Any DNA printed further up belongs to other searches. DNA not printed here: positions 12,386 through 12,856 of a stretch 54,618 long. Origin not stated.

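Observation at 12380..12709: Extracellular subtilase ends in a cytoplasmic eight-ligand zinc finger with C4HC3 ligand order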

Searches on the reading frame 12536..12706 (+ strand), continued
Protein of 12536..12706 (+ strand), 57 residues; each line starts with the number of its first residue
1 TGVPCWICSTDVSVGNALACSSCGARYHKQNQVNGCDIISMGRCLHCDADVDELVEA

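Call 64: fold_search(library=pdb, model_id=the predicted structure)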
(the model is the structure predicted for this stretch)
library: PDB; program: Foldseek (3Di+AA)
matches with E <= 10: 464; with E <= 0.001: 0
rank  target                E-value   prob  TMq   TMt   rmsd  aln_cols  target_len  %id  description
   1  3lrq_C                2.8e-02  0.99  0.59  0.43   3.0        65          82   22  Crystal structure of the U-box domain of human ubiquitin-protein ligase (E3), NORTHEAST STRUCTURAL GENOMICS CONSORTIUM (released 2010-03-23)
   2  4s3o_B                7.5e-02  0.99  0.65  0.39   1.9        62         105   19  PCGF5-RING1B-UbcH5c complex (released 2015-07-15)
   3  3lrq_B                7.5e-02  0.97  0.60  0.44   2.9        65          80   22  Crystal structure of the U-box domain of human ubiquitin-protein ligase (E3), NORTHEAST STRUCTURAL GENOMICS CONSORTIUM (released 2010-03-23)
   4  4s3o_E                9.2e-02  0.98  0.64  0.41   2.2        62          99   18  PCGF5-RING1B-UbcH5c complex (released 2015-07-15)
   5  3lrq_D                1.1e-01  0.92  0.59  0.42   3.0        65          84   22  Crystal structure of the U-box domain of human ubiquitin-protein ligase (E3), NORTHEAST STRUCTURAL GENOMICS CONSORTIUM (released 2010-03-23)
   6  7nd1_MODEL_1_A        1.2e-01  0.94  0.60  0.39   2.4        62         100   18  First-in-class small molecule inhibitors of Polycomb Repressive Complex 1 (PRC1) RING domain (released 2021-06-16)
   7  2h0d_B                1.2e-01  0.92  0.60  0.38   3.5        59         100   17  Structure of a Bmi-1-Ring1B Polycomb group ubiquitin ligase complex (released 2006-05-23)
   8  2y43_B                1.5e-01  0.96  0.62  0.43   2.0        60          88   18  Rad18 ubiquitin ligase RING domain structure (released 2011-05-11)
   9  8ro0_q                1.6e-01  0.93  0.62  0.34   3.7        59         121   15  Structure of the C. elegans Intron Lariat Spliceosome primed for disassembly (ILS') (released 2024-08-07)
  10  4s3o_C                1.6e-01  0.91  0.60  0.39   2.9        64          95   16  PCGF5-RING1B-UbcH5c complex (released 2015-07-15)
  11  6wi7                  1.7e-01  0.90  0.60  0.21   3.5        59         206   17  RING1B-BMI1 fusion in closed conformation (released 2021-04-14)
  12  8ieg_A                1.9e-01  0.63  0.49  0.45   4.2        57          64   21  Bre1(mRBD-RING)/Rad6-Ub/nucleosome complex (released 2023-09-06)
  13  1c09_A                2.0e-01  0.92  0.53  0.56   3.5        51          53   24  RUBREDOXIN V44A CP (released 2001-02-21)
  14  8pp7_L                2.0e-01  0.90  0.62  0.39   2.1        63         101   19  human RYBP-PRC1 bound to mononucleosome (released 2024-03-27)
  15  8ieg_B                2.0e-01  0.60  0.49  0.46   4.3        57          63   21  Bre1(mRBD-RING)/Rad6-Ub/nucleosome complex (released 2023-09-06)
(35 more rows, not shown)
